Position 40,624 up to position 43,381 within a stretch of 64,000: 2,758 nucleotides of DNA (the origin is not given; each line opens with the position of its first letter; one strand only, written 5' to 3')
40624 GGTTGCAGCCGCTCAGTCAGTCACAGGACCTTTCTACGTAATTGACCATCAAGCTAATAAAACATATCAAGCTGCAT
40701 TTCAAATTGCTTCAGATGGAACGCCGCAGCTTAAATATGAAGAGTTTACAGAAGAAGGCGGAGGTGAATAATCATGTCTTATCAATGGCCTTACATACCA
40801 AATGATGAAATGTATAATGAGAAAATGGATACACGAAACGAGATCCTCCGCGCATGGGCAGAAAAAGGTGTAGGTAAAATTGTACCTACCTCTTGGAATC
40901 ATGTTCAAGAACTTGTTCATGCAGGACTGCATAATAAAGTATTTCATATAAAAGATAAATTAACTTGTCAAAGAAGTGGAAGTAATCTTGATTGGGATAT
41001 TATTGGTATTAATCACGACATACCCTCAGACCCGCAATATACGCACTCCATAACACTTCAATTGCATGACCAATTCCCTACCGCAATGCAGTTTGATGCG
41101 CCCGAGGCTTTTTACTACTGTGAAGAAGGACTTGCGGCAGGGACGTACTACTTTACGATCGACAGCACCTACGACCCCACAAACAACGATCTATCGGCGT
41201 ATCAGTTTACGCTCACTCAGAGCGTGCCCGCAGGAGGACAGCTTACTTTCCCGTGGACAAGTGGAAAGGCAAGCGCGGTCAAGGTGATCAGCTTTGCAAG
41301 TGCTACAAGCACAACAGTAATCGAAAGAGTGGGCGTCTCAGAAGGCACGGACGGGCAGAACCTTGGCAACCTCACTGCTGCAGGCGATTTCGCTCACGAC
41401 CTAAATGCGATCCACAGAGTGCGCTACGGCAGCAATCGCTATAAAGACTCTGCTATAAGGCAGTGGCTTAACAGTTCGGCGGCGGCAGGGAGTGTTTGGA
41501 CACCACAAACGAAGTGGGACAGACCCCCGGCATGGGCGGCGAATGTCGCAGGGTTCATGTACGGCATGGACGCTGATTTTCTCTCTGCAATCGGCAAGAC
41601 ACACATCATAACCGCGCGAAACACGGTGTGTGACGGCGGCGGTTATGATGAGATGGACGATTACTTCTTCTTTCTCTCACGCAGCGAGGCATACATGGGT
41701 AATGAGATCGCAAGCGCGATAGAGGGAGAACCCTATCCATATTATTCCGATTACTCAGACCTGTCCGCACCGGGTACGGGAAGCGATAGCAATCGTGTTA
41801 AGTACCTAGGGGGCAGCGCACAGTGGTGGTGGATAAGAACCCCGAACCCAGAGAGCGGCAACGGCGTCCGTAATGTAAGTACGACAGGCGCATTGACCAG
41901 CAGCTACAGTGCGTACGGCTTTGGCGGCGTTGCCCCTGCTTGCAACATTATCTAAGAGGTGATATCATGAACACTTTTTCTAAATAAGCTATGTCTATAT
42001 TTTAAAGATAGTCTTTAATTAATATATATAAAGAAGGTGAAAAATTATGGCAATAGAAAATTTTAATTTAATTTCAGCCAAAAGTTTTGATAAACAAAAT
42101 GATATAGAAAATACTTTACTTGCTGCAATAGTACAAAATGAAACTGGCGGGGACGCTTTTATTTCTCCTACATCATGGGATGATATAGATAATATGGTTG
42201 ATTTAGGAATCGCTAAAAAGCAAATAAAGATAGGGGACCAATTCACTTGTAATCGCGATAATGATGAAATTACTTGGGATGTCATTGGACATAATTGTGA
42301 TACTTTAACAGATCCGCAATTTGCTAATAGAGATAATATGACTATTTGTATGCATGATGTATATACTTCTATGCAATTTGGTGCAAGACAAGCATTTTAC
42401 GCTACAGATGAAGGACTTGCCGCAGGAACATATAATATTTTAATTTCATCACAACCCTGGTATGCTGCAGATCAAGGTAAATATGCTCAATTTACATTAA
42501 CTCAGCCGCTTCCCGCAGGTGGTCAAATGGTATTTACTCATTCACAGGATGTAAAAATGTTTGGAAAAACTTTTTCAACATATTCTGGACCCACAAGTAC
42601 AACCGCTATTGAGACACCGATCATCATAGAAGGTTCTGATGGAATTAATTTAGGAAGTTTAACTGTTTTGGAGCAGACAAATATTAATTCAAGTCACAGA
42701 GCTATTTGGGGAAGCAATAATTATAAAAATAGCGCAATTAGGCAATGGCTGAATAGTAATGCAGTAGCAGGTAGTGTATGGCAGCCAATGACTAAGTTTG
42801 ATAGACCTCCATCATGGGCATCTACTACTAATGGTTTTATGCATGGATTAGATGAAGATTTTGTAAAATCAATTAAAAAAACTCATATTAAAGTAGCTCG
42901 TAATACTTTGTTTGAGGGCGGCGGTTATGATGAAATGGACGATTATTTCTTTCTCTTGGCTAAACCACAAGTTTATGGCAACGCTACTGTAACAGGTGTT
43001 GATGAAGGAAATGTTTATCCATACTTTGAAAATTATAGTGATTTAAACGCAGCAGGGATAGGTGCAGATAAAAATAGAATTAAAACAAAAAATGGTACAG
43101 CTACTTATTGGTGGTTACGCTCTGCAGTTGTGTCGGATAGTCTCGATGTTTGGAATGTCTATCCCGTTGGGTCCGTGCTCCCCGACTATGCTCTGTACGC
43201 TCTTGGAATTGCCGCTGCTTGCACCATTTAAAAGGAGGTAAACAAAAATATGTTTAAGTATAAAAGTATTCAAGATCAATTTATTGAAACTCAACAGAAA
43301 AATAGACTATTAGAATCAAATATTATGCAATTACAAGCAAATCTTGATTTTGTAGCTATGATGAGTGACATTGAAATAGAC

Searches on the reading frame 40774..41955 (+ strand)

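Call 8: search_protein_families(library=phrogs, proteins=[window:40774-41955:+], max_evalue=0.001)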
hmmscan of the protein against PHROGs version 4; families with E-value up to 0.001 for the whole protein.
window:40774-41955:+ (393 aa): 4 families
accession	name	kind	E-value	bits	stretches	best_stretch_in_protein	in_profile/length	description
phrog_19280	-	unknown function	6.7e-52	177.9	1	41-392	263-622/623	-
phrog_10993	-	head and packaging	7.9e-27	95.3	1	214-392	50-240/556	Hoc-like head decoration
phrog_24060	-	unknown function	1.1e-13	50.6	1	215-392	66-250/1438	-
phrog_9958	-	unknown function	1e-05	25.9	1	349-391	126-173/210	-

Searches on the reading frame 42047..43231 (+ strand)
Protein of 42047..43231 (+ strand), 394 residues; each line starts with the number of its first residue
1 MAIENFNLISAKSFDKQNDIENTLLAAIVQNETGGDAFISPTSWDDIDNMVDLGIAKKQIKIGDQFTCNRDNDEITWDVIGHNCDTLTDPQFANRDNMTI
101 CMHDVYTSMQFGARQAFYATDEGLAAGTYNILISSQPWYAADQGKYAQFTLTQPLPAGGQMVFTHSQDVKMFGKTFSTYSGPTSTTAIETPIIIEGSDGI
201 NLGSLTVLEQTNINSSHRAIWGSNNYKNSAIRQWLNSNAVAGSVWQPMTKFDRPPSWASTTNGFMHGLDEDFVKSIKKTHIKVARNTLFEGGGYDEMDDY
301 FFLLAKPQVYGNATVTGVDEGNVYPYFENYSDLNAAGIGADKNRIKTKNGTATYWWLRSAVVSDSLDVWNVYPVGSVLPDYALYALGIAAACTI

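Call 37: search_protein_families(library=pfam, proteins=[window:42047-43231:+], max_evalue=0.001)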
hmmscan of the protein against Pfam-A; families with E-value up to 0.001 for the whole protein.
window:42047-43231:+ (394 aa): 1 family
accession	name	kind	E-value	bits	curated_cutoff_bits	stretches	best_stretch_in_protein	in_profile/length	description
PF19789.6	DUF6273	-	2.6e-19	70.1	23.5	1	211-392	19-168/172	Domain of unknown function (DUF6273)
